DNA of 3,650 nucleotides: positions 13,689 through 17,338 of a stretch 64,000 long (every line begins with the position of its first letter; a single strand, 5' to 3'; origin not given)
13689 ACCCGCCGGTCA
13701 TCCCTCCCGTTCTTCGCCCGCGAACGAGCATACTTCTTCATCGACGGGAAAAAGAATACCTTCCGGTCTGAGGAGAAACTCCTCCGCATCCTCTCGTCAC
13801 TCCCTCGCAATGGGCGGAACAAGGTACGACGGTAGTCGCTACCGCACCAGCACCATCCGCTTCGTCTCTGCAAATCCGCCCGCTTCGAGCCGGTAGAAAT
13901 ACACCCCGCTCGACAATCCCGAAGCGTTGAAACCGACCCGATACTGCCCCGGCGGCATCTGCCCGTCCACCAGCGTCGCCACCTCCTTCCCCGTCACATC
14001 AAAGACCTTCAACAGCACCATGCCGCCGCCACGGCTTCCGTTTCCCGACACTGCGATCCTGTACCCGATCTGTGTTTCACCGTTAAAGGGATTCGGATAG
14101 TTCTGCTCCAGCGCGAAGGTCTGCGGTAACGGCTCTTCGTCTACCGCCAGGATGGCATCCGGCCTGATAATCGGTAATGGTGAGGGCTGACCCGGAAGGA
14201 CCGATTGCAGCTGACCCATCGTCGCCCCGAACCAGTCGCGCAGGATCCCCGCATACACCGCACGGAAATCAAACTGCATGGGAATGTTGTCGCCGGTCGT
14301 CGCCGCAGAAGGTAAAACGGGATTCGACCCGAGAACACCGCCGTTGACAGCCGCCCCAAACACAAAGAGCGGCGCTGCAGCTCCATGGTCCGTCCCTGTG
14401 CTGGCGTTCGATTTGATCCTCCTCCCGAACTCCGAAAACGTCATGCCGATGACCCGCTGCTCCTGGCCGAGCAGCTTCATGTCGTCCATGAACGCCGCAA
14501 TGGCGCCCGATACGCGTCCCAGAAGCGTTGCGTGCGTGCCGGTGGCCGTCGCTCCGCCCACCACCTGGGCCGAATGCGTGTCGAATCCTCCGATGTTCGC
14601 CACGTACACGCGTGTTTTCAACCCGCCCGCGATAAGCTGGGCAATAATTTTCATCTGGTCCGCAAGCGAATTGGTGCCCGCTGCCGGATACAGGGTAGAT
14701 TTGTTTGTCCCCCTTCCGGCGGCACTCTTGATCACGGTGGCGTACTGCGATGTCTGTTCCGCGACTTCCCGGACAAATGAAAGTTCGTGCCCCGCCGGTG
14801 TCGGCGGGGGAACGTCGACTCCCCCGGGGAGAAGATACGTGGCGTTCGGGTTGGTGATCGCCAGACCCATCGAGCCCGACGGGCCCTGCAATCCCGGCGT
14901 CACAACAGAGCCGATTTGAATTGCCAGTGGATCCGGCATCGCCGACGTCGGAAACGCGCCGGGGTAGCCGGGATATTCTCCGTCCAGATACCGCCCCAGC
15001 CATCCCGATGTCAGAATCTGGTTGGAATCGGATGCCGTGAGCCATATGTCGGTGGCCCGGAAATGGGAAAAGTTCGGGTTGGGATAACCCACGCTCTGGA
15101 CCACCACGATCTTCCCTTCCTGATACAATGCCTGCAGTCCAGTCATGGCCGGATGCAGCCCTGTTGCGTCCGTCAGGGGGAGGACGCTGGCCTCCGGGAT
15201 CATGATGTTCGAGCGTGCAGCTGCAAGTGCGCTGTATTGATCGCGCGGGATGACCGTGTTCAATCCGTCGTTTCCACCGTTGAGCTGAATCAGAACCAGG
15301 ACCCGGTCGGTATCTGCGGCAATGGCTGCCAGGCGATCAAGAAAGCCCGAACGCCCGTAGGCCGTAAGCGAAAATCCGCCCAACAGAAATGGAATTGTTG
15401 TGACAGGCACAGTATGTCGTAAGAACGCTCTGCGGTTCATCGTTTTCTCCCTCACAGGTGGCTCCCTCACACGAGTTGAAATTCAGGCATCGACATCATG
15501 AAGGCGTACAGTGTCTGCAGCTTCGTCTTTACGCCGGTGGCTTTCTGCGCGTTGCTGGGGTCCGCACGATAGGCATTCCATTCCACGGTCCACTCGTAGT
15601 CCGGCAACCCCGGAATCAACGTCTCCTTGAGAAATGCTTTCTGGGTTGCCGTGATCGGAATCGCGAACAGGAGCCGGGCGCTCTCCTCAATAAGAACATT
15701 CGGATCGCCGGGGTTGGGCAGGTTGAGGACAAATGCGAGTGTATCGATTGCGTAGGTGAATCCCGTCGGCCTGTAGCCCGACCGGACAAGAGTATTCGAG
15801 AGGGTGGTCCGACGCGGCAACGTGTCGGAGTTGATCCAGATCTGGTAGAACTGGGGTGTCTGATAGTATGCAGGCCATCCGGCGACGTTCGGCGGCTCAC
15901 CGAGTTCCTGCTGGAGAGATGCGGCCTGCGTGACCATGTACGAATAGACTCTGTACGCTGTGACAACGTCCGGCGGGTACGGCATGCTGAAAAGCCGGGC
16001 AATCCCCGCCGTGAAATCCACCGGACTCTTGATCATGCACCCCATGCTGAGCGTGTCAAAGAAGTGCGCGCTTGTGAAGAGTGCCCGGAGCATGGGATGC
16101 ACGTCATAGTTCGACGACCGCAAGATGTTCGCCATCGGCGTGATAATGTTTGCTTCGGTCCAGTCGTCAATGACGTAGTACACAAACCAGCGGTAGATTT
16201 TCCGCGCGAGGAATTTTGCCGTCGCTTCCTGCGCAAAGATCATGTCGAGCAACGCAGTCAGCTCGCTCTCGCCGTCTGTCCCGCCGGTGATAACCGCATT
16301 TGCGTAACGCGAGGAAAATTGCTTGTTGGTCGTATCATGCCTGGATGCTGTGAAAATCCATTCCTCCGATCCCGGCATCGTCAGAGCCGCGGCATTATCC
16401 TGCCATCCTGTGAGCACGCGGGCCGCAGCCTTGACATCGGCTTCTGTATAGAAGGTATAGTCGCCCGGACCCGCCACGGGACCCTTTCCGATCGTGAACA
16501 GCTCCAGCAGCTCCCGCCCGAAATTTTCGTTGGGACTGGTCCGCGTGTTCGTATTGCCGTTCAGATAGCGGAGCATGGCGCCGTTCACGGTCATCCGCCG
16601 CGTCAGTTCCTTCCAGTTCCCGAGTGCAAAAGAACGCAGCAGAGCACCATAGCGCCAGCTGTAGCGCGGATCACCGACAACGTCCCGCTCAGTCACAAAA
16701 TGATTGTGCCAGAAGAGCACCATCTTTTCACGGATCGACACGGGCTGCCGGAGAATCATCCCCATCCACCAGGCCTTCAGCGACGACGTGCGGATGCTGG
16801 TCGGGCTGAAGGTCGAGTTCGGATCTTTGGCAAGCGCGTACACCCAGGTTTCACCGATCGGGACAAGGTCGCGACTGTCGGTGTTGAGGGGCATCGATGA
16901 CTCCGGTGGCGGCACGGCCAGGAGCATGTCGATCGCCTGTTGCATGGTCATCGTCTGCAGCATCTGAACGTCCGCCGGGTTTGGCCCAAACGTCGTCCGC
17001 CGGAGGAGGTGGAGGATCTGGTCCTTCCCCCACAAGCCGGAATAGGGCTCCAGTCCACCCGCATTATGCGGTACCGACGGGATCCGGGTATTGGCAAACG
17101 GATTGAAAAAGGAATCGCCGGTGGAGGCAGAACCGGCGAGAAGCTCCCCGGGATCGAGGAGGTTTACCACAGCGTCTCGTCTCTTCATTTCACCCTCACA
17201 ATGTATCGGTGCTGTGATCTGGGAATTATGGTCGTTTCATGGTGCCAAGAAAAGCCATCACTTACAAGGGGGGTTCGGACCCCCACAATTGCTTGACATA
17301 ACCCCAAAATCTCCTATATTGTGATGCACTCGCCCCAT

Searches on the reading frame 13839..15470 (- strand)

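Call 43: search_protein_families(library=pfam, proteins=[window:13839-15470:-], max_evalue=0.01)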
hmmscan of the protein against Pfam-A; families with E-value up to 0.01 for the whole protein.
window:13839-15470:- (543 aa): 2 families
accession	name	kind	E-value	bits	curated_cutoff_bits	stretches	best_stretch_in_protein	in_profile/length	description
PF07394.17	DUF1501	-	1.3e-17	64.5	27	1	285-389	243-342/390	Protein of unknown function (DUF1501)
PF18962.6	Por_Secre_tail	-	6.6e-08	33.2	27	1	458-540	2-74/75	Secretion system C-terminal sorting domain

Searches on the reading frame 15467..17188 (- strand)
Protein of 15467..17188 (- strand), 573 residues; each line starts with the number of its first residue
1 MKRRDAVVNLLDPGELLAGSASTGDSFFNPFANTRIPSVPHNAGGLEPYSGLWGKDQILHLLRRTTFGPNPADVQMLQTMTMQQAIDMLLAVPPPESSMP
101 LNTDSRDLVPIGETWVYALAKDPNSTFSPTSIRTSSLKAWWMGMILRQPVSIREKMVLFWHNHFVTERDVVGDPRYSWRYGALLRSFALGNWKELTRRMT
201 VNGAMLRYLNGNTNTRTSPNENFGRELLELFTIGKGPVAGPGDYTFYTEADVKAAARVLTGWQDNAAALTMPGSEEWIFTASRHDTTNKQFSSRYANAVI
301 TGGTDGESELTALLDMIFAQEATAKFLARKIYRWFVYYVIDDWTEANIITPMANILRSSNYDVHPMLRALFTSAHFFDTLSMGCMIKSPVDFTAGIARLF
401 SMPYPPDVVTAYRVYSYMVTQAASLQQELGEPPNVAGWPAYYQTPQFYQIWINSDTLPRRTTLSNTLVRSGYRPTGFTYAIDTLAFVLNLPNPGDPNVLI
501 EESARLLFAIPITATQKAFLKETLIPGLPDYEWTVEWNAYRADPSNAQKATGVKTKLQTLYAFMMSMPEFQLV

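Call 43: search_protein_families(library=pfam, proteins=[window:15467-17188:-], max_evalue=0.01)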
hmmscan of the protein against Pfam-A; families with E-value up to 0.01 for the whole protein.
window:15467-17188:- (573 aa): 1 family
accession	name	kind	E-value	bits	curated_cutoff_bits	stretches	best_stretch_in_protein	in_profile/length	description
PF08811.16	DUF1800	-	7.1e-95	319.1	26.1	1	60-572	1-419/419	Protein of unknown function (DUF1800)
